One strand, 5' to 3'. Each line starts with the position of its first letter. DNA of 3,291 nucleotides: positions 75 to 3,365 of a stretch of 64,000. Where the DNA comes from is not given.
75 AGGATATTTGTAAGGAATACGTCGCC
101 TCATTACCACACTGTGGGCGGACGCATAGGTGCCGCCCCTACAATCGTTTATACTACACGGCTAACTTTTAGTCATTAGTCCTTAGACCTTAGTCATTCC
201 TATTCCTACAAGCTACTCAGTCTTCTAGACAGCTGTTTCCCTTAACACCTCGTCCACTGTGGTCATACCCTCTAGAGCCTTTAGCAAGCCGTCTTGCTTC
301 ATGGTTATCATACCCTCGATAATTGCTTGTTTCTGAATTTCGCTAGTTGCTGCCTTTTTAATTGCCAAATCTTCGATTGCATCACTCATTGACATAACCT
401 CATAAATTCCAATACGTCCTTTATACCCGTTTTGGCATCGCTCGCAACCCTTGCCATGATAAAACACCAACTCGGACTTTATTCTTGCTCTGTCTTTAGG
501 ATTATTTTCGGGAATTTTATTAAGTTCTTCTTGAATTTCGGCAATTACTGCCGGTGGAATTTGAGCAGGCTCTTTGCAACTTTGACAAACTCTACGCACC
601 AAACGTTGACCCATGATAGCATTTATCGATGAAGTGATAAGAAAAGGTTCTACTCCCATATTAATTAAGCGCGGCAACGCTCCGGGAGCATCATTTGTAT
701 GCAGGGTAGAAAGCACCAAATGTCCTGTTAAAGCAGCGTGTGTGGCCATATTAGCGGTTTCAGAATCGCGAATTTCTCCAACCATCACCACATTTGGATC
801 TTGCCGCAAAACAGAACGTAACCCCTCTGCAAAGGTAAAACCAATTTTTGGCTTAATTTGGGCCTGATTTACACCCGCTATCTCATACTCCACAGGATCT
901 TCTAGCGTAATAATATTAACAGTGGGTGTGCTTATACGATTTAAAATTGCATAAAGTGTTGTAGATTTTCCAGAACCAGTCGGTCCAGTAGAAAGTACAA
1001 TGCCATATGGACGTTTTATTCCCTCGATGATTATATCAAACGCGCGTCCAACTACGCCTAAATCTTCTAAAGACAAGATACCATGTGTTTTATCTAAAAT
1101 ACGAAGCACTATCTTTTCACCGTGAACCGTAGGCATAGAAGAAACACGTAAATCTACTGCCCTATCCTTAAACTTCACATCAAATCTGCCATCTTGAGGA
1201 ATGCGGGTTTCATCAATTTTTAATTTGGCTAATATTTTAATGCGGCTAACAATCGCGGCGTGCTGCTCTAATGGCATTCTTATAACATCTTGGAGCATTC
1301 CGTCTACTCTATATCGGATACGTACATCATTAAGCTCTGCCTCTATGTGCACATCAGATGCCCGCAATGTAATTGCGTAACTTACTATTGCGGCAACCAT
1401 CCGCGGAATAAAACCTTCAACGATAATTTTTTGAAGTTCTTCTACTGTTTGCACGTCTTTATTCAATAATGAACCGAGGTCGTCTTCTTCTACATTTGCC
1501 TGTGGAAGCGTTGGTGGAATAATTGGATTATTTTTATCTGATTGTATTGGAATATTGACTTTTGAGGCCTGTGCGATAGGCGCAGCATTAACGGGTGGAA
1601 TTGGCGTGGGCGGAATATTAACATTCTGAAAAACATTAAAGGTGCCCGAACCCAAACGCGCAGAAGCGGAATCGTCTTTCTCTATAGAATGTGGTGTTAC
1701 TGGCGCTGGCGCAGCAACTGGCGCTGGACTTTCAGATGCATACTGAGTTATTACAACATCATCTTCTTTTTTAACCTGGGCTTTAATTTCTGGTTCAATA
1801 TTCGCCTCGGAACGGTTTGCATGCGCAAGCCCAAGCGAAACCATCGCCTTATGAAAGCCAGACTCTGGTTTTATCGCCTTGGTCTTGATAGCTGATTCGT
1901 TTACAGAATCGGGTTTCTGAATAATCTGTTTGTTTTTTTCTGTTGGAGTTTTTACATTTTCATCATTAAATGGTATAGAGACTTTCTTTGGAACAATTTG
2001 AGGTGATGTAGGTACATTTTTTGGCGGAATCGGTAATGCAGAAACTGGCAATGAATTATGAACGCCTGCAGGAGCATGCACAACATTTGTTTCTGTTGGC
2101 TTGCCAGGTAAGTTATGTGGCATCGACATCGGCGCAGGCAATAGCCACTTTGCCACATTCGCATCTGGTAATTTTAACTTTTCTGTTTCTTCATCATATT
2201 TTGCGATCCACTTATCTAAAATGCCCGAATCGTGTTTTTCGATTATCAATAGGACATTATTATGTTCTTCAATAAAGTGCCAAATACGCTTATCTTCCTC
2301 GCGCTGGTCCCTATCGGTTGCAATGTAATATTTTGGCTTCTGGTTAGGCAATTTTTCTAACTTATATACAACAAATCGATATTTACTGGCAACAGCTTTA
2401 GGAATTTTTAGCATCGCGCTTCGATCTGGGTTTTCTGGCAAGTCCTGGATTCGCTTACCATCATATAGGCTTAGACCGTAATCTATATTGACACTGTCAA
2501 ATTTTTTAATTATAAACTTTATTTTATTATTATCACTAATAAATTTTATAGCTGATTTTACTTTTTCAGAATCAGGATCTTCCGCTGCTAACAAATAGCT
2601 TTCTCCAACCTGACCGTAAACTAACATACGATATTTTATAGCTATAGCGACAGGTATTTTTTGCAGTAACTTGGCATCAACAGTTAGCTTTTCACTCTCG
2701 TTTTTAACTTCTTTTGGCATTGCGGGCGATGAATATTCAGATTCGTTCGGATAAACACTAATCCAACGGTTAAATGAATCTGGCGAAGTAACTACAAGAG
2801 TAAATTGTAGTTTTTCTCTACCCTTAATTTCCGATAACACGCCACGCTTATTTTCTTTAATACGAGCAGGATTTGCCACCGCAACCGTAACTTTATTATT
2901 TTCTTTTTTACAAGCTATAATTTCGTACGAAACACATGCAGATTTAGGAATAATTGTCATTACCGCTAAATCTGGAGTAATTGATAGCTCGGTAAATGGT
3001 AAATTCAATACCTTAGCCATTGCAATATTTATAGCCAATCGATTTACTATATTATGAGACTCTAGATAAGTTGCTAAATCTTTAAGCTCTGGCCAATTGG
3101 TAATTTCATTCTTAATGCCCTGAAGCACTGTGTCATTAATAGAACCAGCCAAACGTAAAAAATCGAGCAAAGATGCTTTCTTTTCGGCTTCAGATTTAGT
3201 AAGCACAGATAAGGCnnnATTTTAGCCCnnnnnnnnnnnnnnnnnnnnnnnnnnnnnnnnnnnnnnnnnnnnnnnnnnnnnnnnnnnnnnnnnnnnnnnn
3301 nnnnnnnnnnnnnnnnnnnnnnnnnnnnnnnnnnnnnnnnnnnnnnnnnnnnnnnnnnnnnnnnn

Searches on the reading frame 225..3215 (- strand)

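Call 43: search_protein_families(library=ncbifam, proteins=[window:225-3215:-], max_evalue=1e-10)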
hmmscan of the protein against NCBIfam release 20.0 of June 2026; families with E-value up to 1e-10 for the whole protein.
window:225-3215:- (996 aa): 13 families
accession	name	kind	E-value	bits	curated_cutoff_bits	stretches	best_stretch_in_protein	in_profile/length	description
TIGR02538.1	type_IV_pilB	equivalog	7.6e-157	523.3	675.65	1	575-994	154-562/564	type IV-A pilus assembly ATPase PilB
TIGR02533.1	type_II_gspE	equivalog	1.5e-155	518.6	630.25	1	575-994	80-486/486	type II secretion system ATPase GspE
NF053534.1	T4PilAsmATPsTfpB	equivalog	7e-126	420.9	850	1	600-993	198-581/584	type IV pilus assembly ATPase TfpB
NF007755.0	PRK10436.1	equivalog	6.8e-121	404.1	617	1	605-992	87-457/465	type II secretion system protein GspE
NF041000.1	ATPase_ComGA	equivalog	3.8e-72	242.5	300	1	609-874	2-266/267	competence type IV pilus ATPase ComGA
TIGR01420.1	pilT_fam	subfamily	4.3e-52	177.4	319.1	1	608-878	3-273/343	PilT/PilU family type 4a pilus ATPase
TIGR02525.1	plasmid_TraJ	equivalog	5.7e-24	84.8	368.3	1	713-853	129-272/372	plasmid transfer ATPase TraJ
TIGR02524.1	dot_icm_DotB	equivalog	1.5e-22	80.3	463.3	1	699-853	102-259/358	Dot/Icm type IV secretion system ATPase DotB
TIGR02782.1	TrbB_P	equivalog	4.3e-15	55.8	304.55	1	725-852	125-254/303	P-type conjugative transfer ATPase TrbB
NF058587.1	archaellum_moto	equivalog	9.8e-14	51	550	1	742-850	280-393/527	archaellum flagellar ATPase motor FlaI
NF010469.0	PRK13894.1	subfamily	4.1e-12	46.1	508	1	729-852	142-266/320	conjugal transfer ATPase TrbB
NF010407.0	PRK13833.1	subfamily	6.3e-12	45.5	499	1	728-856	136-265/323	conjugal transfer protein TrbB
TIGR02788.1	VirB11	equivalog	5.1e-11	42.2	249.95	0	731-854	139-266/308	P-type DNA transfer ATPase VirB11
